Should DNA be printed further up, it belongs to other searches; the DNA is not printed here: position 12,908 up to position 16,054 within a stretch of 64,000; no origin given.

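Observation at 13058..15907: ADP-forming acetyl-CoA synthetase fused to a ferredoxin-NADP reductase-like FAD/NAD(P) domain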

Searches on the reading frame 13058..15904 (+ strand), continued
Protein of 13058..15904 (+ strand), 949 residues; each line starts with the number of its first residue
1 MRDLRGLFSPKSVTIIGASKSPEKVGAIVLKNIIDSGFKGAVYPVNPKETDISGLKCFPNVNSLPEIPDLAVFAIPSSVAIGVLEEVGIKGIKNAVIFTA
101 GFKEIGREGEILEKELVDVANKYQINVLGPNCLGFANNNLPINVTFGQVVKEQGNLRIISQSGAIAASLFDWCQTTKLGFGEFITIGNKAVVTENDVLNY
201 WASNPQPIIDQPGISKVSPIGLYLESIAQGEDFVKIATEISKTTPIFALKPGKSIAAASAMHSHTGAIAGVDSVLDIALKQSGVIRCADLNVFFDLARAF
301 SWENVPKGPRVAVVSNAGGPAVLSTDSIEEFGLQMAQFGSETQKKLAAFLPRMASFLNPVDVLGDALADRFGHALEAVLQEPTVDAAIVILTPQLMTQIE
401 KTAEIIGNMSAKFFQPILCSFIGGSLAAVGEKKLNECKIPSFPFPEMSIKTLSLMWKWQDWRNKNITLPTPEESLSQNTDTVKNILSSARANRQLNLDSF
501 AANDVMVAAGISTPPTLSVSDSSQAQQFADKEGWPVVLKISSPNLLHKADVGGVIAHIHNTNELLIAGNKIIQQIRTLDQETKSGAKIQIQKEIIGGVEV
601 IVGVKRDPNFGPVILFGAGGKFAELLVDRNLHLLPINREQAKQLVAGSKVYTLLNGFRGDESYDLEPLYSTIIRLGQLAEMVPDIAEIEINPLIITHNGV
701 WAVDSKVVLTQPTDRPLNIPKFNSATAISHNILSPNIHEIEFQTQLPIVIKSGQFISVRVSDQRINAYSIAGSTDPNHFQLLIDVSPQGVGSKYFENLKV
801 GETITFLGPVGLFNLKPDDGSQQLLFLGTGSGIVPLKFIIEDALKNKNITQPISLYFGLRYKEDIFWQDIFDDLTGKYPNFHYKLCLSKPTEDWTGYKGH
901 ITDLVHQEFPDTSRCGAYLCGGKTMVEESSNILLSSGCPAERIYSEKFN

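Call 13: search_solved_structures(query=window:13058-15904:+, max_evalue=0.00001, show_alignments=1)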
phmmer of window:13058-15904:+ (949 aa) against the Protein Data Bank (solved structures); distinct sequences matched with E-value up to 0.00001: 91 (the best 60 are shown).
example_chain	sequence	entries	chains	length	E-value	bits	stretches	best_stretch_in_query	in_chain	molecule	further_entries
8wzu_A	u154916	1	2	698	1.1e-132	447.2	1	7-699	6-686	4-hydroxybutyrate--CoA ligase [ADP-forming]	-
9y43_A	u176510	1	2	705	2.8e-97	330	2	3-454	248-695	3-hydroxypropionate--CoA ligase [ADP-forming]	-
9it0_A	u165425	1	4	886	2.5e-90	307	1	2-705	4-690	Protein acetyltransferase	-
4xyl_A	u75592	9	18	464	2.7e-89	303.6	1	1-459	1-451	alpha subunit of Acyl-CoA synthetase (NDP forming) | Acyl-CoA synthetase (NDP forming) | alpha subunit of acetyl-CoA synthetase (NDP forming)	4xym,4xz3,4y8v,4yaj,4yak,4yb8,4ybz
9isq_A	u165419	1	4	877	5.7e-89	302.5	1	4-705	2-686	Protein acetyltransferase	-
2csu_A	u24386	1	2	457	1.4e-88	301.2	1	7-447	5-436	457aa long hypothetical protein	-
7cm9_A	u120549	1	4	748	4.7e-61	210.1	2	12-394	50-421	DMSP lyase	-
4xyl_B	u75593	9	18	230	1.3e-37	132.5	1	484-709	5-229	beta subunit of Acyl-CoA synthetase (NDP forming) | Uncharacterized protein | beta subunit of acetyl-CoA synthetase (NDP forming)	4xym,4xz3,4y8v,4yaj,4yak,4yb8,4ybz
1wr2_A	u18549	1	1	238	2.3e-31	111.9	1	497-710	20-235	hypothetical protein PH1789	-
9isb_A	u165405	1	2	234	1.6e-22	82.6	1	485-704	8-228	Protein acetyltransferase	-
7qty_A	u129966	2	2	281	3e-21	78.4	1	785-945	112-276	Na(+)-translocating NADH-quinone reductase subunit F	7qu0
1tvc_A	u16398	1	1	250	5.1e-21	77.6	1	750-948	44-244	METHANE MONOOXYGENASE COMPONENT C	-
4u9u_A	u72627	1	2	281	8.6e-20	73.6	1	787-948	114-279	Na(+)-translocating NADH-quinone reductase subunit F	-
8ad4_A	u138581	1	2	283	8.7e-20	73.6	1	787-948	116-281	Na(+)-translocating NADH-quinone reductase subunit F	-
4uaj_A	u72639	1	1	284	8.8e-20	73.5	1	787-948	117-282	Na(+)-translocating NADH-quinone reductase subunit F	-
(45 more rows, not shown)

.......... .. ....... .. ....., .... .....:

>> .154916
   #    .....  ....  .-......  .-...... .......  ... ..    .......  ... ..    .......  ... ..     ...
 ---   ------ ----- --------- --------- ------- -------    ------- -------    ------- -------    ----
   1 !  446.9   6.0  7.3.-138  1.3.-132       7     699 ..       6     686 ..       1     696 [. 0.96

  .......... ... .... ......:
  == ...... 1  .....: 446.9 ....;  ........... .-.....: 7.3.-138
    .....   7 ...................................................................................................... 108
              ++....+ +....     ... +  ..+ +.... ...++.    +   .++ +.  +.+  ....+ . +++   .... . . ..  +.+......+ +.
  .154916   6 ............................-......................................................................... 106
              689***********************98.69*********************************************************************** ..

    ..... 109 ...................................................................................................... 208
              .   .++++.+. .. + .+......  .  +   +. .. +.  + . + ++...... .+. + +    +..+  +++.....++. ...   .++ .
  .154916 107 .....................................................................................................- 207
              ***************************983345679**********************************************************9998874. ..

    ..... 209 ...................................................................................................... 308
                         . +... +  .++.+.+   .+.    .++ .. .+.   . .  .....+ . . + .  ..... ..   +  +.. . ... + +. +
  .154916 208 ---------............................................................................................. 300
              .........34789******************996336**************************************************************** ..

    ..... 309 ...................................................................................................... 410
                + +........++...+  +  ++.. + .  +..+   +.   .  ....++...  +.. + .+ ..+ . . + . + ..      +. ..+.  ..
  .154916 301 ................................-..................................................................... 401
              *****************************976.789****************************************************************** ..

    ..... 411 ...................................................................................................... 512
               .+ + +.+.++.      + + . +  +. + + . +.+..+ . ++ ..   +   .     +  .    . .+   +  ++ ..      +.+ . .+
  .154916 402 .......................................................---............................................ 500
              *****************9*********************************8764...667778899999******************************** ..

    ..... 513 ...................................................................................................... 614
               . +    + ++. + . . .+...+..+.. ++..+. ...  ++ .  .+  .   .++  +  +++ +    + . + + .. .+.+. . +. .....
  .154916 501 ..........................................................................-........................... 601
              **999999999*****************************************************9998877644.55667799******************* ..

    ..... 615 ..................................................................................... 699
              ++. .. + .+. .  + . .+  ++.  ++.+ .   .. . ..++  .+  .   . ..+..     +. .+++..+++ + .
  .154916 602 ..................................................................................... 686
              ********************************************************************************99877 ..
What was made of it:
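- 13058..15184 (+): NDP-forming acyl-CoA synthetase part (residues 1-709), subdomain order 1-2-5-3-4. End-to-end alignment to the fused ADP-forming 4-hydroxybutyrate-CoA ligase 8wzu, E 1e-132 (call 13).
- On NDP-forming acyl-CoA synthetase (ACD) superfamily: End-to-end alignment to 8wzu, residues 7-699, E 1e-132 (call 13).
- On Pat/PatZ acetyltransferases: The similarity to 9it0 ends at residue 705 (call 13).
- Closest known: Pat/PatZ protein acetyltransferases. Same: 9it0 aligns over query residues 2-705 with E 2.5e-90 (call 13).
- Pat-type proteins (9it0, 9isq) share the same ACD scaffold with a different C-terminal domain (call 13).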

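Call 54: predict_structure(alignment_id=A1)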
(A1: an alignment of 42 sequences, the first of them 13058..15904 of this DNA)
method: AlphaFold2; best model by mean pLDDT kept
length: 949 residues; sequences in the alignment: 42
mean_pLDDT: 88.1   pTM: 0.70
mean pLDDT of the five models: 88.1, 85.7, 85.7, 85.2, 83.2
residues with pLDDT >= 90: 555; 70-90: 334; 50-70: 45; < 50: 15
segments of 3 or more residues with pLDDT < 50: 253-260, 714-719
pLDDT, mean of each block of 10 residues (from residue 1): 89 95 92 94 94 93 95 91 94 93 81 93 94 91 89 92 87 89 90 95 80 86 91 94 94 49 62 87 92 94 93 84 82 91 86 70 72 91 93 77 90 92 78 91 92 96 75 73 90 88 94 93 92 94 84 89 93 89 88 91 90 90 73 92 92 86 92 93 90 92 92 50 90 90 90 91 89 89 88 91 90 84 93 93 91 94 90 94 93 89 88 92 88 91 77
secondary structure, 60 per line:
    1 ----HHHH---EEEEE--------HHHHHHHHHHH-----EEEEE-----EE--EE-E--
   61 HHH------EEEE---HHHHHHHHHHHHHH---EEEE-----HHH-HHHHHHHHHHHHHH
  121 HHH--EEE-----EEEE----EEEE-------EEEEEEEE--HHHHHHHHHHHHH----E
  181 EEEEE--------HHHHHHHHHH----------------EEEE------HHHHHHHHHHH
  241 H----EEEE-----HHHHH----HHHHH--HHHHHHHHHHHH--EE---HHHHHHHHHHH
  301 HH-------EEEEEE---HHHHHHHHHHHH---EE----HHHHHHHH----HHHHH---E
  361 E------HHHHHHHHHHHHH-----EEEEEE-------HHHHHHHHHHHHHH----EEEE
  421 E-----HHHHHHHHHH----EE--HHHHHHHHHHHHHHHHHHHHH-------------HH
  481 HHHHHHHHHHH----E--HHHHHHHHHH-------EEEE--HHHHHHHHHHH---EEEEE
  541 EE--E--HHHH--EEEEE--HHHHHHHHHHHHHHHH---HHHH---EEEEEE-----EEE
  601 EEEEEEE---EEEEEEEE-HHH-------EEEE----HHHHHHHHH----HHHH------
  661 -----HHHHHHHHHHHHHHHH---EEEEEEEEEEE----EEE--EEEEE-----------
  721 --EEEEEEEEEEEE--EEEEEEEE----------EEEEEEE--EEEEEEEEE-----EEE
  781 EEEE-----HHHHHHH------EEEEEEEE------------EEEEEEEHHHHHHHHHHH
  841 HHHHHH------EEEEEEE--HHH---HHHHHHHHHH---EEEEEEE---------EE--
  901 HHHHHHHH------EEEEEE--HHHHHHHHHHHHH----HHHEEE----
elements in order (helices of 4 or more, strands of 3 or more residues): H5-8 E12-16 H25-35 E41-45 E70-73 H77-90 E94-97 H107-123 E126-128 E134-137 E142-145 E153-160 H163-175 E180-185 H194-203 E220-223 H230-241 E246-249 H255-259 H264-268 H271-282 H290-302 E310-315 H319-330 H340-347 H352-356 H368-380 E386-391 H399-412 E417-421 H427-436 H445-465 H479-491 H499-508 E516-519 H522-532 E536-542 H548-551 E554-558 H561-576 H580-583 E587-592 E598-607 E611-618 E630-633 H638-646 H651-654 H666-681 E685-695 E700-702 E705-709 E723-734 E737-744 E755-761 E764-772 E778-784 H790-796 E803-810 E823-829 H830-846 E853-859 H868-877 E881-887 H901-908 E915-920 H923-935 E943-945
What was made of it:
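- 13844..13858 (+): SHTGA loop with the putative phosphohistidine His264. The preceding loop 253-260 is the only low-pLDDT stretch in the ACD part, as expected for a mobile loop (call 54).
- Full-length AF2 gives pTM 0.70 with a disordered linker (call 54), so nothing shows that the two halves dock.
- Tried and rejected: Docking of the two halves from the full-length AF2 model: pTM 0.70 with a disordered linker, not informative (call 54).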
